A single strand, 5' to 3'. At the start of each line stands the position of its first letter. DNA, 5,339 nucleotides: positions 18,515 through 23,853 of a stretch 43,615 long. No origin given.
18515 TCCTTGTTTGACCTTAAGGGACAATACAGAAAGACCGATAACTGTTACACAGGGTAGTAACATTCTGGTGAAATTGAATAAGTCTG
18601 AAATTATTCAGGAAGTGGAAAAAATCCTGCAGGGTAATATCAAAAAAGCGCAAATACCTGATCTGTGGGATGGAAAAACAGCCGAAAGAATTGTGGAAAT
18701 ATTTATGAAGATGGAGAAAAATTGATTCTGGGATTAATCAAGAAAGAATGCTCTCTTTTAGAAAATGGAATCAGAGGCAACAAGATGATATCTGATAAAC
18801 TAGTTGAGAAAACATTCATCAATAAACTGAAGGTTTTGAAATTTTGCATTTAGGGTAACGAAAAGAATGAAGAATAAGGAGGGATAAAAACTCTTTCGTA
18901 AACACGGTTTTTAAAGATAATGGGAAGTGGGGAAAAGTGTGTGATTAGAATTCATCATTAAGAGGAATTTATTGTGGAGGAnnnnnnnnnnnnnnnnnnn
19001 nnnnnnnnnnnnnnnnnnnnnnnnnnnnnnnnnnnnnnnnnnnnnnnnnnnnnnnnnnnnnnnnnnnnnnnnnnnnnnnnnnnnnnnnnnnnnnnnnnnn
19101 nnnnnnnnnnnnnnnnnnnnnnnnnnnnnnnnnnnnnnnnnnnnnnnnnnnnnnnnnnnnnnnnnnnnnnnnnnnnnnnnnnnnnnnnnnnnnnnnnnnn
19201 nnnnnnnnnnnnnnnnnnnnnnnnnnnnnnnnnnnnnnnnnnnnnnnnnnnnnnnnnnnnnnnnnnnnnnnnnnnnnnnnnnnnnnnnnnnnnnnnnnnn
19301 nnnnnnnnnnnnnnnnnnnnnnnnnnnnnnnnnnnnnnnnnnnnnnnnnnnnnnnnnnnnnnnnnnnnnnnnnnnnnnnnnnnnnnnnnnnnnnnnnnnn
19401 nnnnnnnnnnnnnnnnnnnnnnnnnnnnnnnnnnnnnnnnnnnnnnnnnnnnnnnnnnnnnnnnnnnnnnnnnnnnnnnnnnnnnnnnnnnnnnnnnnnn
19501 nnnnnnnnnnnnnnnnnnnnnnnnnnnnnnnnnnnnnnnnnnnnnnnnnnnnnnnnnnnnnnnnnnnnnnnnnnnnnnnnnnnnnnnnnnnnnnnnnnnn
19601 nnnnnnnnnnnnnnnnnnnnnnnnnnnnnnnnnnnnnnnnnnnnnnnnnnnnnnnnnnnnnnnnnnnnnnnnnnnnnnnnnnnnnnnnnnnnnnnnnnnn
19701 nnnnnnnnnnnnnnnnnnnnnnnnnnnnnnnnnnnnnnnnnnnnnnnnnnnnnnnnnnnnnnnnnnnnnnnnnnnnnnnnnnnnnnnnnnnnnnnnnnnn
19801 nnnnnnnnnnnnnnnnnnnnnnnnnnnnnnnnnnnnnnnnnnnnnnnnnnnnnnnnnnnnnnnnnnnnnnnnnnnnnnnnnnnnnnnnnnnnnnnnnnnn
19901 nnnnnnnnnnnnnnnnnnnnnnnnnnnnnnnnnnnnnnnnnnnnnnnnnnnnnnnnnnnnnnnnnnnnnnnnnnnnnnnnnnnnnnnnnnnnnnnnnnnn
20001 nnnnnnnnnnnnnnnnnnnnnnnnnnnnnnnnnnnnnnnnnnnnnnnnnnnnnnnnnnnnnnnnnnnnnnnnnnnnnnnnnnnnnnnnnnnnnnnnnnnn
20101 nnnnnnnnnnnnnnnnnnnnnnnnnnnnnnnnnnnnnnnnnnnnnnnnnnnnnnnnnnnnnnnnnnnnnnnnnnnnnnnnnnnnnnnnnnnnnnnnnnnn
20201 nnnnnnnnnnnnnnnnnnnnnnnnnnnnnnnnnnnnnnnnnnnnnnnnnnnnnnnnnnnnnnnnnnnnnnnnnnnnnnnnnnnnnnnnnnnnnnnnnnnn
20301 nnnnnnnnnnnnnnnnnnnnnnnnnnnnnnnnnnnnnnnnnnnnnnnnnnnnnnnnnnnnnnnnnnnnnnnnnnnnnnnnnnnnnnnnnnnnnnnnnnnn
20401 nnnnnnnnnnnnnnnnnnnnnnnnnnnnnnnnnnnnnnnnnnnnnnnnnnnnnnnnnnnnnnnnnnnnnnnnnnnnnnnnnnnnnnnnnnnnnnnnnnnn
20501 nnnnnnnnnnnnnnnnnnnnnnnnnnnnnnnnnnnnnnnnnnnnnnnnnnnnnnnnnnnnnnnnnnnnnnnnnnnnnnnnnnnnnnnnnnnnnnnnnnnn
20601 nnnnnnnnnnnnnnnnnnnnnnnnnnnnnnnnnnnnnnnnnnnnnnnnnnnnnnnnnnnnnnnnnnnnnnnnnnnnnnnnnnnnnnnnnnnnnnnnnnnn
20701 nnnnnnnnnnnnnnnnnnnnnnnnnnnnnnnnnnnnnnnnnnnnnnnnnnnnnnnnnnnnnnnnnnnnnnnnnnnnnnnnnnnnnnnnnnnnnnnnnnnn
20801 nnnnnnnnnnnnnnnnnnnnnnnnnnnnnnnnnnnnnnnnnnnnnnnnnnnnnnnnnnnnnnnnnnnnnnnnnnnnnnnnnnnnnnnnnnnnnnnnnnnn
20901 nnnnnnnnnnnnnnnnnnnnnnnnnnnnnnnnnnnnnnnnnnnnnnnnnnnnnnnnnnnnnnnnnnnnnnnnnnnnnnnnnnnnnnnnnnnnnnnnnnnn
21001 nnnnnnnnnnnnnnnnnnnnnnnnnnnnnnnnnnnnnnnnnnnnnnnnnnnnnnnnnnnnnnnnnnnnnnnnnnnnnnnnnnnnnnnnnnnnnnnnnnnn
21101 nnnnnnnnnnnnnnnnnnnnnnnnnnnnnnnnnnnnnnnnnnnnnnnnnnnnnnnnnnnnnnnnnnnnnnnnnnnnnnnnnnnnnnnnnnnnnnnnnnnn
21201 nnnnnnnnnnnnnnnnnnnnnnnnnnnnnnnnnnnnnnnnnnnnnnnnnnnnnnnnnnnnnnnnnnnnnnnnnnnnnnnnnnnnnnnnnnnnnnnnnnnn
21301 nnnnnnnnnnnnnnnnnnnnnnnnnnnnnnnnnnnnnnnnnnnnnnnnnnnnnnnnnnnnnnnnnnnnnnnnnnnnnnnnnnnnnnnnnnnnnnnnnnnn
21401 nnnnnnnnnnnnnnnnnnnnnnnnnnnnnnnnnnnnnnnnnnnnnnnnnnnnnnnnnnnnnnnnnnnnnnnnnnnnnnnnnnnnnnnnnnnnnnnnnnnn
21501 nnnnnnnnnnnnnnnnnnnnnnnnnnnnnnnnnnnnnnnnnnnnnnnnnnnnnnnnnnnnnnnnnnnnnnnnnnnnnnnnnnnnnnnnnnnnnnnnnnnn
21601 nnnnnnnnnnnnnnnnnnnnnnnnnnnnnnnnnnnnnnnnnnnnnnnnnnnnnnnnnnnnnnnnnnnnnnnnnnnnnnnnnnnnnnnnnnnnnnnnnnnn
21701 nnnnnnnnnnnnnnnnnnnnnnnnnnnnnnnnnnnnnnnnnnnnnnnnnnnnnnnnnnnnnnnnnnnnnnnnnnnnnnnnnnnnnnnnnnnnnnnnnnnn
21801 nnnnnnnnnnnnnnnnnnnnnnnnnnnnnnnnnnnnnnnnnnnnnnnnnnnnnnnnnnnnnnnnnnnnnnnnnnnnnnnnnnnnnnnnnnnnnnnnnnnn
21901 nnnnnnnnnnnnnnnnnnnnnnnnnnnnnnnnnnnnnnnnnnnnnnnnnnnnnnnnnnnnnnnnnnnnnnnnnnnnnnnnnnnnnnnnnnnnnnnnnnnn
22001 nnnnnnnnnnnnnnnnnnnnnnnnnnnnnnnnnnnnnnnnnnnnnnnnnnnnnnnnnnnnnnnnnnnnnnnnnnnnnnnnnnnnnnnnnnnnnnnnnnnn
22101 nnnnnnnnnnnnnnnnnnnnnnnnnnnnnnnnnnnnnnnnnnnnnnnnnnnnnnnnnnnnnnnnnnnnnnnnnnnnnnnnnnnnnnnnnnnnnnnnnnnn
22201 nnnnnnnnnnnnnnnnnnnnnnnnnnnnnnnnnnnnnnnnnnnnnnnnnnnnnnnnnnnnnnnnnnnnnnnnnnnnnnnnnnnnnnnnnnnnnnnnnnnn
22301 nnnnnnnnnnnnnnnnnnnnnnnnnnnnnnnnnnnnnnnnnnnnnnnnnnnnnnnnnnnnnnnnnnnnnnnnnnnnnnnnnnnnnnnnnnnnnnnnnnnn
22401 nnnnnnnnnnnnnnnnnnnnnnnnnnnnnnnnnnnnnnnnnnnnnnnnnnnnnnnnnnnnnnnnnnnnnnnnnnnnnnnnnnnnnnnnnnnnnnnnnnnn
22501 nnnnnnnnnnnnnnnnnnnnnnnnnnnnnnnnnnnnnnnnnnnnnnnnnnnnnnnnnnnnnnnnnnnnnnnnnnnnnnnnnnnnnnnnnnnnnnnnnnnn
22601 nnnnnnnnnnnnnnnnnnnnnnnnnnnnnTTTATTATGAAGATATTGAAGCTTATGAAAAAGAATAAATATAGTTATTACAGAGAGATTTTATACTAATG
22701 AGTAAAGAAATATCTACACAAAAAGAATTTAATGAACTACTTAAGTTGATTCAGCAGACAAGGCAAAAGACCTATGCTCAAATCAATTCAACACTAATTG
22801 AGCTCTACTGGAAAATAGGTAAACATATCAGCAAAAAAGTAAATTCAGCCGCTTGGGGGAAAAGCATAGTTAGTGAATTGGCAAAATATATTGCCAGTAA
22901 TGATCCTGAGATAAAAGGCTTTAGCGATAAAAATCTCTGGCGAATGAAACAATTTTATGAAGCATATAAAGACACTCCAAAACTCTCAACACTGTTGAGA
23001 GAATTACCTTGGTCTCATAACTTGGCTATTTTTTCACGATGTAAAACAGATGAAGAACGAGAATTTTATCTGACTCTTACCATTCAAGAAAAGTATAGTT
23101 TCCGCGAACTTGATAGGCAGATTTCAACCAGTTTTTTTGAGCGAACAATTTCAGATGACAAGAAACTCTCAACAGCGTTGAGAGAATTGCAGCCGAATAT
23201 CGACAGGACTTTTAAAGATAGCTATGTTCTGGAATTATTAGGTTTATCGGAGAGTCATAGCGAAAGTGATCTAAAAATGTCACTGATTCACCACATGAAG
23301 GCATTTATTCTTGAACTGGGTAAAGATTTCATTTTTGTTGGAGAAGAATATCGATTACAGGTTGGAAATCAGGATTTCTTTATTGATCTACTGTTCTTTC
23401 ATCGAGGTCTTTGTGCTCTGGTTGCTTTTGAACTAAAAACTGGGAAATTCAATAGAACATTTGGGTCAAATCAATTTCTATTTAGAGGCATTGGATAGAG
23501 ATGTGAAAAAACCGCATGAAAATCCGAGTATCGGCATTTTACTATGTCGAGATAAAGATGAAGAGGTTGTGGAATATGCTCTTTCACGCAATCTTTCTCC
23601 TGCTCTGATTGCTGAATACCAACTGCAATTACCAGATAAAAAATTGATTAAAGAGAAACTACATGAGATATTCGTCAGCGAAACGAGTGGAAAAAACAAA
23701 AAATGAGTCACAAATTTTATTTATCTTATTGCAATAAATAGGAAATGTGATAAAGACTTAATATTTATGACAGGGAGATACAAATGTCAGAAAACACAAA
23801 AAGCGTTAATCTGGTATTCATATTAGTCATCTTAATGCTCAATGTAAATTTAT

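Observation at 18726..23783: Two-gene accessory islet (SIR2 giant + YhcG/DUF1016 nuclease) wedged between cell-envelope genes and a PBP-Cache gene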

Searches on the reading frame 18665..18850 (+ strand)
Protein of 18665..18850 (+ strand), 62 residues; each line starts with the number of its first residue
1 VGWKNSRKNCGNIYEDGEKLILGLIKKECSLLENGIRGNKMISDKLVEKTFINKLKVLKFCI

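Call 6: search_protein_families(library=pfam, proteins=[window:18665-18850:+], max_evalue=0.01)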
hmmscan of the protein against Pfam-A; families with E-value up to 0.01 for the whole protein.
window:18665-18850:+ (62 aa): 0 families

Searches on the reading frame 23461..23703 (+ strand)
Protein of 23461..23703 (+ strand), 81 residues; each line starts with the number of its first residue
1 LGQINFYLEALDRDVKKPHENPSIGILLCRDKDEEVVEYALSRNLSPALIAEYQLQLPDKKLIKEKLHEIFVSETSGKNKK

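Call 6: search_protein_families(library=pfam, proteins=[window:23461-23703:+], max_evalue=0.01)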
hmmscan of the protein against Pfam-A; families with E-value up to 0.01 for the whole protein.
window:23461-23703:+ (81 aa): 1 family
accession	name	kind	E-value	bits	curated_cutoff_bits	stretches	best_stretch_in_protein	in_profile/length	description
PF06250.17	YhcG_C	-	3.8e-20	72.8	32.5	1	1-67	88-156/157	YhcG PDDEXK nuclease domain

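Call 7: search_protein_families(library=padloc, proteins=[window:23461-23703:+], max_evalue=0.01)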
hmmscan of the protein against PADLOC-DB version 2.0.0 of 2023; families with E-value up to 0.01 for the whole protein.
window:23461-23703:+ (81 aa): 13 families
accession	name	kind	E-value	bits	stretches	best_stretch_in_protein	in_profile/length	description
PDLC04795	PDC-S02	-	4e-29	99.9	1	1-75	274-348/357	-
PDLC04813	PDC-S02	-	5.8e-28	95.9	1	1-76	92-167/175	-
PDLC04803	PDC-S02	-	1.3e-26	91.8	1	1-76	188-263/269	-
PDLC04831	PDC-S02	-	2.5e-23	81.1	1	1-71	261-341/346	-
PDLC04810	PDC-S02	-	1.8e-20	71.5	1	1-70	274-343/355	-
PDLC04807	PDC-S02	-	5e-20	70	1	1-71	269-339/351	-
PDLC04823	PDC-S02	-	8.5e-09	33.4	1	3-65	105-167/175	-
PDLC04817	PDC-S02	-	9.2e-09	33.2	1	4-70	205-270/286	-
PDLC04798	PDC-S02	-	1.3e-08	33.2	1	1-58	135-192/222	-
PDLC04802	PDC-S02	-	3.2e-08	31.9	1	19-68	119-168/171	-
PDLC04801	PDC-S02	-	4.7e-08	31.3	1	38-76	162-200/205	-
PDLC04820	PDC-S02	-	5.9e-08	30.1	1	2-62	251-311/332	-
PDLC04822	PDC-S02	-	0.00038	18.2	1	2-38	257-293/294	-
